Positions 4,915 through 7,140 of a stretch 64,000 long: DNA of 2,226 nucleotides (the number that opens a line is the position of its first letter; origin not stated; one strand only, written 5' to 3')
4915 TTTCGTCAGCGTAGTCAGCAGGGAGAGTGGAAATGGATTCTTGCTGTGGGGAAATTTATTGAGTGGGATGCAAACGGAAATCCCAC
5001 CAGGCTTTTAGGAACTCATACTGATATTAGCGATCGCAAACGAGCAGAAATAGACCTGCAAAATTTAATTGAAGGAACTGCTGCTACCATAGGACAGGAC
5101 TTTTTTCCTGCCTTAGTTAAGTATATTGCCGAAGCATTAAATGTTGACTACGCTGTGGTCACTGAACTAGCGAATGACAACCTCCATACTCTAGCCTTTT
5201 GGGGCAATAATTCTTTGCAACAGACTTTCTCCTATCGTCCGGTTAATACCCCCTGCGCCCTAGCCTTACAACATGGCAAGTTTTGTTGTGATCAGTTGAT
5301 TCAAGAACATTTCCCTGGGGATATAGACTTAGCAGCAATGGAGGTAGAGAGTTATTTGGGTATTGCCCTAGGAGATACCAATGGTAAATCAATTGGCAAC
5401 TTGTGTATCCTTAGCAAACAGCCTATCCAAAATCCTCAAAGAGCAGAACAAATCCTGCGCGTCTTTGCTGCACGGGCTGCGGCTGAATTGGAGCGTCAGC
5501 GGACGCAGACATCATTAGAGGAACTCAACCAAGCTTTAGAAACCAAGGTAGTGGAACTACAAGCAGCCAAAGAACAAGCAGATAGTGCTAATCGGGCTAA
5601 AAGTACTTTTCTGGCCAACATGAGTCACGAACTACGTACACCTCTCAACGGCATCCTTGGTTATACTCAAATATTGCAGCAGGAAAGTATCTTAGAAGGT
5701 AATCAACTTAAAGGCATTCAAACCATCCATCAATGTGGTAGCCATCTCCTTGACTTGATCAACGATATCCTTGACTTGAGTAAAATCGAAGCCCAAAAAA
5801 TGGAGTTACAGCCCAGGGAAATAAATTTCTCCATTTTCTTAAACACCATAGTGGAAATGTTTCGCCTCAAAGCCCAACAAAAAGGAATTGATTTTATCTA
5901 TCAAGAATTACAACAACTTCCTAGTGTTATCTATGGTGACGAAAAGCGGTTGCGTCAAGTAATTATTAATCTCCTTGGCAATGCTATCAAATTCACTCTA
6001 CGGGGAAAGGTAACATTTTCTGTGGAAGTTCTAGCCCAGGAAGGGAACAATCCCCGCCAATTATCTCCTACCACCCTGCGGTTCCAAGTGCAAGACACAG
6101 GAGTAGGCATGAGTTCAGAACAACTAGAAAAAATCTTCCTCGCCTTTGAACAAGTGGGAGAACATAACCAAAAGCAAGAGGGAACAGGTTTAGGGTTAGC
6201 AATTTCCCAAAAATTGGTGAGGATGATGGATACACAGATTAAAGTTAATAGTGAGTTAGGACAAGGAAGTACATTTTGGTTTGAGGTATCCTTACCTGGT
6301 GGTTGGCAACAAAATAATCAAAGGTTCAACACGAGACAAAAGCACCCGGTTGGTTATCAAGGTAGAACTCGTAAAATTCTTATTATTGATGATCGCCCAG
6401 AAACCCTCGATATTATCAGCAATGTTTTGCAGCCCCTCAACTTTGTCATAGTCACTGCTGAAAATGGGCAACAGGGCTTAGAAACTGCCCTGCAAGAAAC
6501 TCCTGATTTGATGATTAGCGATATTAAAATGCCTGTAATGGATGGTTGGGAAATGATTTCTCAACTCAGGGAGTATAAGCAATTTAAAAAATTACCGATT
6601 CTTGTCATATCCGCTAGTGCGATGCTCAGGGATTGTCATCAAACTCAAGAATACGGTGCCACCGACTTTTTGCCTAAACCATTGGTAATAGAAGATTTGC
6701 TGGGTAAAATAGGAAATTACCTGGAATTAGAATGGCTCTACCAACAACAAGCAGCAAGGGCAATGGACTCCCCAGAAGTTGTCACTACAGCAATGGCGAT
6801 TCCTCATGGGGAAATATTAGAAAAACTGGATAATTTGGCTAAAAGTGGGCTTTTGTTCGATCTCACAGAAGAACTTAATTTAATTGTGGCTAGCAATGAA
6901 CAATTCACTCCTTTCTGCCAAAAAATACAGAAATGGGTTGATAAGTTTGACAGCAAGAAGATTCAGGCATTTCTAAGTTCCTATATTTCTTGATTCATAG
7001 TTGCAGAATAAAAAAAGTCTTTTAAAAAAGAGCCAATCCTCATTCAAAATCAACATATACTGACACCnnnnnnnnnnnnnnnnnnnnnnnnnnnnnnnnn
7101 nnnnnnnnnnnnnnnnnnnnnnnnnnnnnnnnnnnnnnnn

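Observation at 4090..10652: Tandem paralogous hybrid kinases sharing near-identical mosaic blocks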

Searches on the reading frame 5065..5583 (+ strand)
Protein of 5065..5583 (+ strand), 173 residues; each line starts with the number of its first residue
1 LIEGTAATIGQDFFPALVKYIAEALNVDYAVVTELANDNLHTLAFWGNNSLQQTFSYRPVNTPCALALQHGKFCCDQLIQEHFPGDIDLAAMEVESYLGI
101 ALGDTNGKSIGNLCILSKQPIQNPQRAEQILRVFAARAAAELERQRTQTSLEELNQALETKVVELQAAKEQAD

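Call 29: search_protein_families(library=pfam, proteins=[window:5065-5583:+], max_evalue=10)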
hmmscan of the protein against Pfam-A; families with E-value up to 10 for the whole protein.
seq(173 aa): 3 families
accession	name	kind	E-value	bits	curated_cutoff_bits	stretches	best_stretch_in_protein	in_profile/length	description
PF01590.32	GAF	-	4.4e-09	37.4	22.4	1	12-142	4-133/133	GAF domain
PF13185.12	GAF_2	-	0.0017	19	28.6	1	12-140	6-133/136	GAF domain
PF03480.18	DctP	-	0.025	14.3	23.4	1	30-63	98-131/286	Bacterial extracellular solute-binding protein, family 7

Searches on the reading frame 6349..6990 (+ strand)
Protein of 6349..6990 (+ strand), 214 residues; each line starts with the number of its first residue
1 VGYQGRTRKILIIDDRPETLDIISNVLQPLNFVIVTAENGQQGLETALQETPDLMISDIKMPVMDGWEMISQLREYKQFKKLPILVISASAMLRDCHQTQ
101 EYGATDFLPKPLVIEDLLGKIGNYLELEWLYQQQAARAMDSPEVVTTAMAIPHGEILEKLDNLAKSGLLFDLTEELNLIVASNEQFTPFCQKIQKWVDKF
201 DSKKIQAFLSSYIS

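Call 55: predict_structure(alignment_id=A1)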
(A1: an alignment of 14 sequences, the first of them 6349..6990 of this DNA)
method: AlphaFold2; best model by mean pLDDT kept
length: 214 residues; sequences in the alignment: 14
mean_pLDDT: 86.3   pTM: 0.59
mean pLDDT of the five models: 86.3, 84.3, 84.3, 83.2, 83.2
residues with pLDDT >= 90: 140; 70-90: 48; 50-70: 10; < 50: 16
segments of 3 or more residues with pLDDT < 50: 132-147
pLDDT, mean of each block of 10 residues (from residue 1): 80 94 90 95 98 96 94 96 91 72 91 90 86 39 47 93 92 94 92 91 92 84
secondary structure, 60 per line:
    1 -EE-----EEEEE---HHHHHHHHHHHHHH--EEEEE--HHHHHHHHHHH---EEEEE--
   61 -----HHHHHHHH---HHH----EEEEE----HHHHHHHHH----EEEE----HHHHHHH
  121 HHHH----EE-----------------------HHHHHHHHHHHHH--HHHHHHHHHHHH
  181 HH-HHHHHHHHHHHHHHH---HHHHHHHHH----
elements in order: E9-13 H17-30 E33-37 H40-50 E54-58 H66-73 E84-88 H93-101 E106-109 H114-124 H154-166 H169-182 H184-198 H202-210

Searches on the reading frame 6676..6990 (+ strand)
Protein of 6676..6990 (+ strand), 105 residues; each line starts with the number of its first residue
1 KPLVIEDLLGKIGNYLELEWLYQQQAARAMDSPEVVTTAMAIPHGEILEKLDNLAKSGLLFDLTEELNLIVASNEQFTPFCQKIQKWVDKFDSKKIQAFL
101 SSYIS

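Call 29: search_protein_families(library=pfam, proteins=[window:6676-6990:+], max_evalue=10)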
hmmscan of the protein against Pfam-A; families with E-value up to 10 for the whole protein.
seq(105 aa): 0 families

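Call 30: search_solved_structures(query=window:6676-6990:+, max_evalue=10)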
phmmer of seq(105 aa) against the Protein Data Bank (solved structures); distinct sequences matched with E-value up to 10: 2.
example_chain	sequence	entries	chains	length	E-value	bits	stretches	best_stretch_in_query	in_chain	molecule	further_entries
1a3a_A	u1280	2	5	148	0.82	13.4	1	13-61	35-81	MANNITOL-SPECIFIC EII | PTS SYSTEM, MANNITOL-SPECIFIC IIABC COMPONENT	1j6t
6j66_A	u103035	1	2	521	1.8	12.3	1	58-95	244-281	Chondroitin sulfate/dermatan sulfate 4-O-endosulfatase protein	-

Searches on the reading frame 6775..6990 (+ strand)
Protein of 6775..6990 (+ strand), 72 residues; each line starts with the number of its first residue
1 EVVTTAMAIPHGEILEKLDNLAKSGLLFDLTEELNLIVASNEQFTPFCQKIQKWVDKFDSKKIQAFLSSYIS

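Call 61: predict_structure(alignment_id=A2)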
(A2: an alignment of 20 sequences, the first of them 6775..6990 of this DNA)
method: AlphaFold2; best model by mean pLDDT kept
length: 72 residues; sequences in the alignment: 20
mean_pLDDT: 84.7   pTM: 0.66
mean pLDDT of the five models: 84.7, 82.8, 81.7, 81.3, 79.7
residues with pLDDT >= 90: 23; 70-90: 42; 50-70: 3; < 50: 4
segments of 3 or more residues with pLDDT < 50: 1-4
pLDDT, mean of each block of 10 residues (from residue 1): 60 89 90 91 89 89 88 72
secondary structure, 60 per line:
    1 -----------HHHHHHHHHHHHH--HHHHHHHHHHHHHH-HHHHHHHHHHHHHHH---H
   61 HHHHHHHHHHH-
elements in order: H12-24 H27-40 H42-56 H60-71

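Call 63: fold_search(model_id=the predicted structure, library=pdb)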
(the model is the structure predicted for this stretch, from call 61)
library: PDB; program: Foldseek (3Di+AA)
matches with E <= 10: 61; with E <= 0.001: 0
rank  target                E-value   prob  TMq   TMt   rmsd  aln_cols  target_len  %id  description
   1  8s05_A                5.2e-01  0.93  0.60  0.14   2.9        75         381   16  ArnAB complex an archaeal ortholog of the Sec23/24 core motif (released 2025-10-29)
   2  2vs0_B                1.8e+00  0.08  0.26  0.24  10.9        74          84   19  Structural analysis of homodimeric staphylococcal aureus virulence factor EsxA (released 2008-08-26)
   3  8s05_B                1.9e+00  0.77  0.64  0.15   2.5        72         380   17  ArnAB complex an archaeal ortholog of the Sec23/24 core motif (released 2025-10-29)
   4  6dma_G                2.5e+00  0.06  0.21  0.21  12.2        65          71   15  DHD15_closed (released 2018-12-19)
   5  1fpo_C                2.8e+00  0.10  0.34  0.18  10.9        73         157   18  HSC20 (HSCB), A J-TYPE CO-CHAPERONE FROM E. COLI (released 2000-12-08)
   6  4pc4_E                3.3e+00  0.23  0.37  0.13   4.1        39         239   20  Bombyx mori lipoprotein 6 (released 2015-03-04)
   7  4q3l_C                3.9e+00  0.23  0.50  0.15   5.7        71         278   10  Crystal structure of MGS-M2, an alpha/beta hydrolase enzyme from a Medee basin deep-sea metagenome library (released 2015-02-25)
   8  2rld_E                3.9e+00  0.08  0.31  0.22  11.0        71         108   20  CRYSTAL STRUCTURE OF A PROTEIN WITH UNKNOWN FUNCTION FROM S23 RIBOSOMAL PROTEIN FAMILY (BT_0352) FROM BACTEROIDES THET (released 2007-10-30)
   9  7stb_D                4.4e+00  0.09  0.39  0.10  10.7        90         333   19  Closed state of Rad24-RFC:9-1-1 bound to a 5' ss/dsDNA junction (released 2022-03-23)
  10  7st9_D                4.4e+00  0.09  0.39  0.11  10.6        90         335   18  Open state of Rad24-RFC:9-1-1 bound to a 5' ss/dsDNA junction (released 2022-03-23)
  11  9min_I                4.6e+00  0.09  0.33  0.21   8.9        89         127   17  Structure of a designed minibinder to NYESO1-A*02:01 (released 2025-08-06)
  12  2rld_B                5.5e+00  0.09  0.35  0.24  11.0        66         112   20  CRYSTAL STRUCTURE OF A PROTEIN WITH UNKNOWN FUNCTION FROM S23 RIBOSOMAL PROTEIN FAMILY (BT_0352) FROM BACTEROIDES THET (released 2007-10-30)
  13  2lsu_MODEL_1_A        5.9e+00  0.08  0.38  0.27  10.8        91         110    6  The NMR high resolution structure of yeast Tah1 in a free form (released 2013-05-22)
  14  7y4i_A                5.9e+00  0.07  0.38  0.05   9.2        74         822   14  Crystal structure of SPINDLY in complex with GDP (released 2022-12-07)
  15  1sr2_MODEL_1_A        6.2e+00  0.25  0.56  0.38   3.4        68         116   13  Solution structure of the Escherichia coli YojN Histidine-Phosphotransferase (HPt) domain (released 2004-10-26)
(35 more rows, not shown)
